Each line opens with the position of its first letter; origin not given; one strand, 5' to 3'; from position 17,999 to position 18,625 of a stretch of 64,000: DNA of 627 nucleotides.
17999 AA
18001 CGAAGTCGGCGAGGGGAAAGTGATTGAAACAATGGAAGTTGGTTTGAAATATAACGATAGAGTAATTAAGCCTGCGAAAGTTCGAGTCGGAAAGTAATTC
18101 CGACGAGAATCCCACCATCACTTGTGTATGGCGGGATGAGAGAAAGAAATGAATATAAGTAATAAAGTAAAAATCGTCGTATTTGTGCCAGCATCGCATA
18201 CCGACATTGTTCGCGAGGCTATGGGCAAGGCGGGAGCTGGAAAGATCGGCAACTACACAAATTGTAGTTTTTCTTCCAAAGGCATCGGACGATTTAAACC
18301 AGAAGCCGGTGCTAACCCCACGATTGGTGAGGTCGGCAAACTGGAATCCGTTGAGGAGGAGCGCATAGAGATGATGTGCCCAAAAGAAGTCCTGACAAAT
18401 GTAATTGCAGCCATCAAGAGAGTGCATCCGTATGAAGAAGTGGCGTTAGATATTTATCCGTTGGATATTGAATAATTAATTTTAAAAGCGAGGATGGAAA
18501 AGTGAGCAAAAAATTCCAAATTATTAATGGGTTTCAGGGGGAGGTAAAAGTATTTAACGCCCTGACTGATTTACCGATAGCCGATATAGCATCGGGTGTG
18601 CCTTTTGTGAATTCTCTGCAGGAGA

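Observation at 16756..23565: CIRCE-controlled hrcA-grpE-dnaK-dnaJ operon interrupted by two unknown genes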

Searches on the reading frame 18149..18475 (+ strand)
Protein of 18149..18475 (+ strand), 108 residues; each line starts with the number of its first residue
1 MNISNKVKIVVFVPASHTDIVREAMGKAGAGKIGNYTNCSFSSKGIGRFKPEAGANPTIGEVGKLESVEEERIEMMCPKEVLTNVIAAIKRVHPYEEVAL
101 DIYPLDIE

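Call 3: search_protein_families(library=pfam, proteins=[window:18149-18475:+], max_evalue=0.1)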
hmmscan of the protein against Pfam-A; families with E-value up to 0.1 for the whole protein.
window:18149-18475:+ (108 aa): 1 family
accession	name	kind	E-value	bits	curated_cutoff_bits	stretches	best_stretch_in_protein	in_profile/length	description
PF00543.27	P-II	-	0.0077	17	25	1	8-92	3-77/102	Nitrogen regulatory protein P-II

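Call 5: search_protein_families(library=ncbifam, proteins=[window:18149-18475:+], max_evalue=1)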
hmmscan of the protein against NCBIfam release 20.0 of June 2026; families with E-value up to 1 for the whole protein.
window:18149-18475:+ (108 aa): 0 families

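Call 6: search_protein_families(library=padloc, proteins=[window:18149-18475:+], max_evalue=1)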
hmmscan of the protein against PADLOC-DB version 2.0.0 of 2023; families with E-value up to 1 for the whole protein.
window:18149-18475:+ (108 aa): 0 families

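Call 7: search_protein_families(library=phrogs, proteins=[window:18149-18475:+], max_evalue=1)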
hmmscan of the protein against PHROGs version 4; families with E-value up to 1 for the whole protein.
window:18149-18475:+ (108 aa): 1 family
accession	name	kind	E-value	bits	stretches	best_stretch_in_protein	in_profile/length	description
phrog_30570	-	unknown function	0.2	12.5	1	2-45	39-86/169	-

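Call 8: search_solved_structures(query=window:18149-18475:+, max_evalue=10, show_alignments=2)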
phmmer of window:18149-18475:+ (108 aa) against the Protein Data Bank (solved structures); distinct sequences matched with E-value up to 10: 3.
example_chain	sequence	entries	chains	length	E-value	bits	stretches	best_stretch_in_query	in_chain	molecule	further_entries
2gx8_A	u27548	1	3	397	9.3e-34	119.2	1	7-106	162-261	NIF3-related protein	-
3lnl_A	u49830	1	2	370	1.4e-15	60.8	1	8-102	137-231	UPF0135 protein SA1388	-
2nyd_A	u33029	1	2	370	1.4e-15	60.8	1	8-102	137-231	UPF0135 protein SA1388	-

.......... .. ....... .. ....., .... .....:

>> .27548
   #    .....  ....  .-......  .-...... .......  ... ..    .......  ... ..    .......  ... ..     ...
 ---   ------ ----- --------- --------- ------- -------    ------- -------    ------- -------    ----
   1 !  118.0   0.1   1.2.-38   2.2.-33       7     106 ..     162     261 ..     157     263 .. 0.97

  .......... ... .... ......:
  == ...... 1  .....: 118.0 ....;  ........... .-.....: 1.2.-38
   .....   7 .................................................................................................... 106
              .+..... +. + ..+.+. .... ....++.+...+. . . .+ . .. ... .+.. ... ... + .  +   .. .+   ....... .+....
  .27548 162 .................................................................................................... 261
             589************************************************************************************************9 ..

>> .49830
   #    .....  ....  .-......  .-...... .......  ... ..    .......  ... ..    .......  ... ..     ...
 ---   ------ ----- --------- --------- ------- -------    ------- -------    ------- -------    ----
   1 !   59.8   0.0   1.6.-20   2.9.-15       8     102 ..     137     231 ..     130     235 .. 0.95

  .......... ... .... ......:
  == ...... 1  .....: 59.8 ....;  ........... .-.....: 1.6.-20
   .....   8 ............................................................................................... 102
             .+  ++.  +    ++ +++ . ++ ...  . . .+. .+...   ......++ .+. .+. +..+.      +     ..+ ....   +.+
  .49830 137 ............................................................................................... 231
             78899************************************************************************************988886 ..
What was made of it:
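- On Stand-alone YqfO-like domain (COG3323 / IPR015867): 3lnl/2nyd, E 1.4e-15 (call 8). 108 aa. The match covers residues 7-106 (call 8).
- Checked: The 108-aa protein matches the inserted middle domain of YqfO (residues 162-261 of 2GX8), not a C-terminal part (call 8).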

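Call 30: find_homologous_proteins(query=window:18149-18475:+, max_evalue=0.00001)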
Query window:18149-18475:+ (108 aa): 2143 proteins with E <= 0.00001 among 2143 candidates; the best 120 are listed.
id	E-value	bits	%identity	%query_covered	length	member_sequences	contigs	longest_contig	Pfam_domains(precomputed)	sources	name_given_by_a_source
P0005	5.2e-64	231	100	100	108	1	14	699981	-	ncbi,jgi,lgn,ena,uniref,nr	ncbi:hypothetical protein A3K24_02635 [candidate division Kazan bacterium RIFCSPHIGHO2_01_FULL_44_14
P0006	9.7e-63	227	99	100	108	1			-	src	-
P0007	3.3e-56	206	100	89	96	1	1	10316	-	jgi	-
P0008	6.1e-56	205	99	89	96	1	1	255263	-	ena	-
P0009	3.0e-52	193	84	98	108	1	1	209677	-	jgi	jgi:hypothetical protein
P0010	7.2e-52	192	84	98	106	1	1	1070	-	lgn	-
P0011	1.8e-51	191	81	100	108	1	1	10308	-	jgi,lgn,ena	-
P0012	2.4e-51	190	81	96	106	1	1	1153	-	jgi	jgi:hypothetical protein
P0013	6.5e-51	189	80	98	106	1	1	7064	-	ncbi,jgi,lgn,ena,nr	ncbi:YqfO family protein [Patescibacteria group bacterium]|nr:YqfO family protein [Patescibacteria g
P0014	1.0e-50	188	82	98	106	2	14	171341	-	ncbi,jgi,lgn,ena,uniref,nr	ncbi:hypothetical protein A2810_00850 [candidate division Kazan bacterium RIFCSPHIGHO2_01_FULL_49_10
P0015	2.1e-50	187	80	98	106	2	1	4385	-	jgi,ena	-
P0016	2.9e-50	187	80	100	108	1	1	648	-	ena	-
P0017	1.8e-49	184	79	96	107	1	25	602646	-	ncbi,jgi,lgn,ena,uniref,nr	ncbi:TPA: hypothetical protein DHW58_00240 [Patescibacteria group bacterium]|uniref:NGG1p interactin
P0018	6.8e-49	182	78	98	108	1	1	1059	-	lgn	-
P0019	8.5e-49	182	78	96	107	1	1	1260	-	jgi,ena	-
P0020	2.9e-48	180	80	96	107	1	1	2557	-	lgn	-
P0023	5.6e-48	179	79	97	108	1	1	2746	-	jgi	jgi:hypothetical protein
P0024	5.7e-48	179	78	96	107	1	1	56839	-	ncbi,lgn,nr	ncbi:YqfO family protein [Patescibacteria group bacterium]|nr:YqfO family protein [Patescibacteria g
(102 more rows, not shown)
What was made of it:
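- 18149..18475 (+): p108: a stand-alone YqfO-like (COG3323) PII/CutA-like domain protein with an HPYE motif at residues 93-96. Call 30: more than 2143 clusters, named 'YqfO family protein'; identical to A3K24_02635 of candidate division Kazan bacterium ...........2_01_FULL_44_14.
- Family name and size (call 30).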

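Call 31: find_related_loci(query=window:18149-18475:+, collection=metagenome_contigs, flank=4000)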
Query window:18149-18475:+ (108 aa) in metagenome_contigs; peptide patterns used: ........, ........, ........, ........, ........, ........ (x = any residue, [..] = any of these).
599 stretches matched a pattern (row limit reached: there are more); 177 encode a relative of the query (tblastn E <= 1e-3); the best 80 are kept; 80 distinct loci.
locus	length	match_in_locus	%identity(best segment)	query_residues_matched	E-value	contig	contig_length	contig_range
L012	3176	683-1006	80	1-108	6e-57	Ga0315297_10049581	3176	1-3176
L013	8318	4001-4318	78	1-106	2e-53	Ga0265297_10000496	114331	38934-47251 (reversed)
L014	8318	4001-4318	77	1-106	4e-53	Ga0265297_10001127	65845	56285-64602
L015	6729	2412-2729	75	1-106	9e-53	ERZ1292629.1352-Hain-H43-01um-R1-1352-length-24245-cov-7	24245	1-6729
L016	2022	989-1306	74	1-106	7e-53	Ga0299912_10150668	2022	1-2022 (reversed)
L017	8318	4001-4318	77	1-106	2e-52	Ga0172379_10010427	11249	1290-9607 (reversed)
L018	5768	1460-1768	78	4-106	4e-52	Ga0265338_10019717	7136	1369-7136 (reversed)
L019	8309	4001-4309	78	4-106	7e-52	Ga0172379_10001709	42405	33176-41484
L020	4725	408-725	75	1-106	4e-52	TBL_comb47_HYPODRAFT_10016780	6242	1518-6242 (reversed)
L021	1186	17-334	76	1-107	4e-54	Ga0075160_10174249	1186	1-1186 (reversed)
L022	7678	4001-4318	74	1-106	2e-51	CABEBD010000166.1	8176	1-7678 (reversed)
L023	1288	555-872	74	1-106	1e-53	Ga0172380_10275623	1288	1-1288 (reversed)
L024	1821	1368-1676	77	4-106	4e-52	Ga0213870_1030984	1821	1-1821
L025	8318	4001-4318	73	1-106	7e-51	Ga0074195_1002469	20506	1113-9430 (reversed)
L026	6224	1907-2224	76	1-106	3e-51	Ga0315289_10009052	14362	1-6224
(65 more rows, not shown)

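Call 59: find_encoding_contigs(protein=P0009, flank=3500, max_places=2)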
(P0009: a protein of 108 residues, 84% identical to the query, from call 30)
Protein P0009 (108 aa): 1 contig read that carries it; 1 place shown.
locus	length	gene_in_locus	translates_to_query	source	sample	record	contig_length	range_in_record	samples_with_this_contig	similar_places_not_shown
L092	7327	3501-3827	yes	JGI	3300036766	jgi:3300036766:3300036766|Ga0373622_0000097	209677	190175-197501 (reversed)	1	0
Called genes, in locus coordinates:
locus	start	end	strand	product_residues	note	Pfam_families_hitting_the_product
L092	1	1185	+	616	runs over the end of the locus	PF00009:GTP_EFTU, PF03144:GTP_EFTU_D2 (weak), PF00679:EFG_C, PF06421:LepA_C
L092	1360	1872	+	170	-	-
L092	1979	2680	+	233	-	PF03444:WHD_HrcA (faint), PF01628:HrcA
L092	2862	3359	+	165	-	PF01025:GrpE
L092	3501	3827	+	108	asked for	-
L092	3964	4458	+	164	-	-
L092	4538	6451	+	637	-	PF00012:HSP70, PF06723:MreB_Mbl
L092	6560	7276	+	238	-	-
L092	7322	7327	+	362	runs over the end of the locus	PF00226:DnaJ, PF01556:DnaJ_C, PF00684:DnaJ_CXXCXGXG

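Call 60: find_encoding_contigs(protein=P0014, flank=3500, max_places=2)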
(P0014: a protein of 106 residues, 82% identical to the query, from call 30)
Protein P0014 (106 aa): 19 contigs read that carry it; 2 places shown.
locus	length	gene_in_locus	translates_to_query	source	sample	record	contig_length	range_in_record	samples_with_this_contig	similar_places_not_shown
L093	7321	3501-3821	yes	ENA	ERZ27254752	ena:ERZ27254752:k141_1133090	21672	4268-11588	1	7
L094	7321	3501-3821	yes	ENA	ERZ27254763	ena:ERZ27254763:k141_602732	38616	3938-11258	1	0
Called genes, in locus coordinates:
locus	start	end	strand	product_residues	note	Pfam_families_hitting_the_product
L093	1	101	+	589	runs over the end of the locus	PF00009:GTP_EFTU, PF01926:MMR_HSR1 (faint), PF03144:GTP_EFTU_D2 (weak), PF00679:EFG_C, PF06421:LepA_C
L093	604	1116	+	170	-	-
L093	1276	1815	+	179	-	-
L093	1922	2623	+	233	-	PF03444:WHD_HrcA (faint), PF01628:HrcA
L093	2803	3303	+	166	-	PF01025:GrpE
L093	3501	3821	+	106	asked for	-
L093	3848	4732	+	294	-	-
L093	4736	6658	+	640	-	PF00012:HSP70, PF06723:MreB_Mbl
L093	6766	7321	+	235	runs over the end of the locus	-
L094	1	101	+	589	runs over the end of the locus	PF00009:GTP_EFTU, PF01926:MMR_HSR1 (faint), PF03144:GTP_EFTU_D2 (weak), PF00679:EFG_C, PF06421:LepA_C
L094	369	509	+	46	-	-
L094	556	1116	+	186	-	-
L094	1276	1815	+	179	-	-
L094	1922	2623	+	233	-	PF03444:WHD_HrcA (faint), PF01628:HrcA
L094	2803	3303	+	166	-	PF01025:GrpE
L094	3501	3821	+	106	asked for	-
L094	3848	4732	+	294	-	-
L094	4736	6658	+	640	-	PF00012:HSP70, PF06723:MreB_Mbl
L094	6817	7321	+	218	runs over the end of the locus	-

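Call 61: find_encoding_contigs(protein=P0011, flank=3500, max_places=2)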
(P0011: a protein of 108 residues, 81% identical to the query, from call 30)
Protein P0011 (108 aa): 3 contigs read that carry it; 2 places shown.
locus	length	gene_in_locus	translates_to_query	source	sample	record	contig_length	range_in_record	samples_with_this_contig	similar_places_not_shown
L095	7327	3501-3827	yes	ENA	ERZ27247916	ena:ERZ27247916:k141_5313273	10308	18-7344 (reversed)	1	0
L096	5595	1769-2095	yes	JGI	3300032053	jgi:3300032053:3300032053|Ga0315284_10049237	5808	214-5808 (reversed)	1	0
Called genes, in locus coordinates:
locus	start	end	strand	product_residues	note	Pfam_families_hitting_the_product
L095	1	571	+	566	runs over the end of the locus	PF00009:GTP_EFTU, PF03144:GTP_EFTU_D2, PF22042:EF-G_D2 (weak), PF16658:RF3_C (faint), PF00679:EFG_C, PF06421:LepA_C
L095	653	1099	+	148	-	-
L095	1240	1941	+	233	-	PF03444:WHD_HrcA (faint), PF01628:HrcA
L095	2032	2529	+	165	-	PF01025:GrpE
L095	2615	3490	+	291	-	-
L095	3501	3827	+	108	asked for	-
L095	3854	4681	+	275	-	-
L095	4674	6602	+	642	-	PF00012:HSP70, PF06723:MreB_Mbl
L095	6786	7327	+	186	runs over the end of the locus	?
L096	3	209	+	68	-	?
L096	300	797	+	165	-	PF01025:GrpE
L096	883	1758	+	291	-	-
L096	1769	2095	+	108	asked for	-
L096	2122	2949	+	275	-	-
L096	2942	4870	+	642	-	PF00012:HSP70, PF06723:MreB_Mbl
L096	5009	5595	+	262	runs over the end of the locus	-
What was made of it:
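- L095/L096: 275 aa (call 61).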

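Call 63: search_protein_families(library=pfam, proteins=[L093:3848-4732:+, L095:3854-4681:+, L095:2615-3490:+, L092:3964-4458:+, L012:1036-1446:+], max_evalue=1)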
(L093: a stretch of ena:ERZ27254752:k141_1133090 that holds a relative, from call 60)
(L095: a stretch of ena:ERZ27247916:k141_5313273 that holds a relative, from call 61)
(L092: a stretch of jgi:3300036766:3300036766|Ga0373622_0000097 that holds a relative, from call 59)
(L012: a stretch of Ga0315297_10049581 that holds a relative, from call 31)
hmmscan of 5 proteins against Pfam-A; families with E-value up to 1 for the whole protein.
L093:3848-4732:+ (294 aa): 0 families

L095:3854-4681:+ (275 aa): 1 family
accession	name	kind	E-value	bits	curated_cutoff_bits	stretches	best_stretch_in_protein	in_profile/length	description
PF12959.12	DUF3848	-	0.1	13.1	30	1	211-240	63-92/95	Protein of unknown function (DUF3848)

L095:2615-3490:+ (291 aa): 0 families

L092:3964-4458:+ (164 aa): 1 family
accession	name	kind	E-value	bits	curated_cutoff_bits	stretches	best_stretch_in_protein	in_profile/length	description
PF05545.16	FixQ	-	0.022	15.1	29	1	98-118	12-32/49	Cbb3-type cytochrome oxidase component FixQ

L012:1036-1446:+ (136 aa): 0 families

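Call 65: find_encoding_contigs(protein=P0013, flank=3500, max_places=2)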
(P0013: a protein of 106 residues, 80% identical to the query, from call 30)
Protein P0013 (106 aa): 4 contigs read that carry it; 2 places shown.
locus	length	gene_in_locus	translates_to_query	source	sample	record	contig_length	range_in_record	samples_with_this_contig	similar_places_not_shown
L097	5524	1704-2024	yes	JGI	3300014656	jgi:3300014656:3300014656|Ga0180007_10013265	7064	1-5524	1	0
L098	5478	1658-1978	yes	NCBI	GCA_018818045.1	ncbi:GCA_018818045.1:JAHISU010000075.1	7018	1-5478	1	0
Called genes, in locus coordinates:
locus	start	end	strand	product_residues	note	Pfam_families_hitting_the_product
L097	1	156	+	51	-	?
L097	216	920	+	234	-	PF03444:WHD_HrcA (weak), PF01628:HrcA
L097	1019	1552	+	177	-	PF01025:GrpE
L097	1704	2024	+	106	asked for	-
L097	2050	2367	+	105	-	-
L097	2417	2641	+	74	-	-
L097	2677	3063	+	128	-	-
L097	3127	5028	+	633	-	PF00012:HSP70, PF01869:BcrAD_BadFG (faint), PF06723:MreB_Mbl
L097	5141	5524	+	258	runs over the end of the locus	-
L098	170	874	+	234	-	PF03444:WHD_HrcA (weak), PF01628:HrcA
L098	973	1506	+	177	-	PF01025:GrpE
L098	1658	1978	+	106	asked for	-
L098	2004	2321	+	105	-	-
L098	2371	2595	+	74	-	-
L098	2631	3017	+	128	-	-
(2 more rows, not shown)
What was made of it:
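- L097: three small genes (call 65).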

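Call 66: find_encoding_contigs(protein=P0024, flank=3500, max_places=2)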
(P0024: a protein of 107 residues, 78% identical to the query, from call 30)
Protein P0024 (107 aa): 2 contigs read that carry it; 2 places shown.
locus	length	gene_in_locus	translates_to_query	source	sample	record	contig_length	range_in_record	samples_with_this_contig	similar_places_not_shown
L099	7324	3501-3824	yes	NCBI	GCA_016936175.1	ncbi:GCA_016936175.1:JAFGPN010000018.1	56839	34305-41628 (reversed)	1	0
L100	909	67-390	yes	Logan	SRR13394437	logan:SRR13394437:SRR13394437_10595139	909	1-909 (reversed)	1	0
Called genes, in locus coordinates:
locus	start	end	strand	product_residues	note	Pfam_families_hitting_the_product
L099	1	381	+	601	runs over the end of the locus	PF00009:GTP_EFTU, PF01926:MMR_HSR1 (faint), PF00679:EFG_C, PF06421:LepA_C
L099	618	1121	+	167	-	-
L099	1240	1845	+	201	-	-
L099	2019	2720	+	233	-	PF01628:HrcA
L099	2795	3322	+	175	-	PF01025:GrpE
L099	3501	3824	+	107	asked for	-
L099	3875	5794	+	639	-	PF00012:HSP70, PF06723:MreB_Mbl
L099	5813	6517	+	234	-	-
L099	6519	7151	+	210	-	-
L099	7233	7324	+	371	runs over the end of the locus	PF00226:DnaJ, PF01556:DnaJ_C, PF00684:DnaJ_CXXCXGXG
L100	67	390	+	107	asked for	-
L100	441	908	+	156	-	?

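Call 67: find_encoding_contigs(protein=P0015, flank=3500, max_places=2)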
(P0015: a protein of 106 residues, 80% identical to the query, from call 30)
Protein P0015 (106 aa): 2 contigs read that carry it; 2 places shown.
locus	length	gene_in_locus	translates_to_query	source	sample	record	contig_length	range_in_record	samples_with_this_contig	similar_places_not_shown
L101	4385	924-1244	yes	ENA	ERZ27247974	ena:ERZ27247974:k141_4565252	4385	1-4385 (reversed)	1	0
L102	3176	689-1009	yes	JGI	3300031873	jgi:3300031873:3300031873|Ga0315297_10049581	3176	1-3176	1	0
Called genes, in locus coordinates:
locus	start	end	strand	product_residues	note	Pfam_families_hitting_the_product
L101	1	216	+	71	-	?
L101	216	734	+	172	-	PF01025:GrpE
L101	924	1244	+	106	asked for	-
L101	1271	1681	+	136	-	-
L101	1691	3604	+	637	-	PF00012:HSP70, PF06723:MreB_Mbl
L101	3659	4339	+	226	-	-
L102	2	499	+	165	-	?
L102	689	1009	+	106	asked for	-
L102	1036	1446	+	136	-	-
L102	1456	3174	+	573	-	?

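Call 78: search_solved_structures(query=L093:3848-4732:+, max_evalue=10, show_alignments=2)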
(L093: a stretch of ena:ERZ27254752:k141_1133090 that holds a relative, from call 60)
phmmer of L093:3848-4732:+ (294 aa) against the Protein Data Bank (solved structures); distinct sequences matched with E-value up to 10: 0.

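Call 79: search_protein_families(library=padloc, proteins=[L093:3848-4732:+, L095:3854-4681:+, L095:2615-3490:+], max_evalue=1)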
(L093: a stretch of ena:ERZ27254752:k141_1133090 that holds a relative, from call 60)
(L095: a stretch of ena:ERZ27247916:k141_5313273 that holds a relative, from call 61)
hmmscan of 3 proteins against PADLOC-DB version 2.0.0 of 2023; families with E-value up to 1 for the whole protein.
L093:3848-4732:+ (294 aa): 0 families

L095:3854-4681:+ (275 aa): 0 families

L095:2615-3490:+ (291 aa): 0 families
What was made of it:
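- No PADLOC or PHROG match for any occupant (calls 6, 7, 79).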

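Call 98: search_dna_similar(query=L093:3848-4732:+, collection=phages, mode=protein, max_evalue=0.1, max_rows=5)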
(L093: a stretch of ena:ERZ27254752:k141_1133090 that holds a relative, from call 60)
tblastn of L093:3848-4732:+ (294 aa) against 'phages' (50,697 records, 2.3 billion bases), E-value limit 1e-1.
No match.

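Call 99: search_dna_similar(query=L095:3854-4681:+, collection=phages, mode=protein, max_evalue=0.1, max_rows=5)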
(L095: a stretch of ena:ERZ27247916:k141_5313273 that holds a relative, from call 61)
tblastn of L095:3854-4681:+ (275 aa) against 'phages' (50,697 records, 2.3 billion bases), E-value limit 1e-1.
No match.

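Call 100: search_dna_similar(query=L093:3848-4732:+, collection=plasmids, mode=protein, max_evalue=0.1, max_rows=5)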
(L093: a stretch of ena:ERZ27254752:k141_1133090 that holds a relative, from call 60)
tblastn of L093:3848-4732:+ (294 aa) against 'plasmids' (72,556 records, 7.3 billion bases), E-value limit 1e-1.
No match.

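Call 101: search_dna_similar(query=L095:3854-4681:+, collection=plasmids, mode=protein, max_evalue=0.1, max_rows=5)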
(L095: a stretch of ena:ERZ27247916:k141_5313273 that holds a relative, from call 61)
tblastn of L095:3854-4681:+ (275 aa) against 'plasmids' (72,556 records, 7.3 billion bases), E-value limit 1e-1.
No match.

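Call 102: find_encoding_contigs(protein=P0008, flank=3500, max_places=2)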
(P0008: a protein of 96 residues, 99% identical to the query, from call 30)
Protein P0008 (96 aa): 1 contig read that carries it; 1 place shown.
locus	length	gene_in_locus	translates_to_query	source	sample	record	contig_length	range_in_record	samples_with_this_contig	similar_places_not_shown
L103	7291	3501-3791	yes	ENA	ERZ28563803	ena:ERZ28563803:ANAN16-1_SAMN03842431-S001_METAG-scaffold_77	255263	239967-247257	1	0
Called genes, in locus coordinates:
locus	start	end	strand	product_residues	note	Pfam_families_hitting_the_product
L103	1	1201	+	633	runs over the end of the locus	PF00009:GTP_EFTU, PF22042:EF-G_D2 (weak), PF03144:GTP_EFTU_D2, PF00679:EFG_C, PF06421:LepA_C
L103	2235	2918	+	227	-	PF01628:HrcA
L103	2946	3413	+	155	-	PF01025:GrpE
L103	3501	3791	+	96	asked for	-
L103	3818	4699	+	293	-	-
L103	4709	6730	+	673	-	PF00012:HSP70, PF06723:MreB_Mbl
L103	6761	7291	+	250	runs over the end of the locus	-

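Call 103: find_encoding_contigs(protein=P0023, flank=3000, max_places=1)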
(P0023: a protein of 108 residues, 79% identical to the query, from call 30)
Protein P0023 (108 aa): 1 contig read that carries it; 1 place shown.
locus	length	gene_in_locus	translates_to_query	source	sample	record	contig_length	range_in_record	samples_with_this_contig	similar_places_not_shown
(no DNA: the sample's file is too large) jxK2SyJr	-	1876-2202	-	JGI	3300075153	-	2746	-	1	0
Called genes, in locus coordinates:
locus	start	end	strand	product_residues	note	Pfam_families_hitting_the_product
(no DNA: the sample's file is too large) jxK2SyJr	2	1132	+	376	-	?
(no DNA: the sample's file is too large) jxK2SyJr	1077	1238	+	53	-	-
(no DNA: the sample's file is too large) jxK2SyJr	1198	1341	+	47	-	-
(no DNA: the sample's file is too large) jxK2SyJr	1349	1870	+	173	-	PF06414:Zeta_toxin (weak), PF13671:AAA_33 (weak), PF13207:AAA_17 (weak), PF13238:AAA_18 (weak)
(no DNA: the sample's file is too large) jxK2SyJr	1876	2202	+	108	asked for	-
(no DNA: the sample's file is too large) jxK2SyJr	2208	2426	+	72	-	PF07866:DUF1653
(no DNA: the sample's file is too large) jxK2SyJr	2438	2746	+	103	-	?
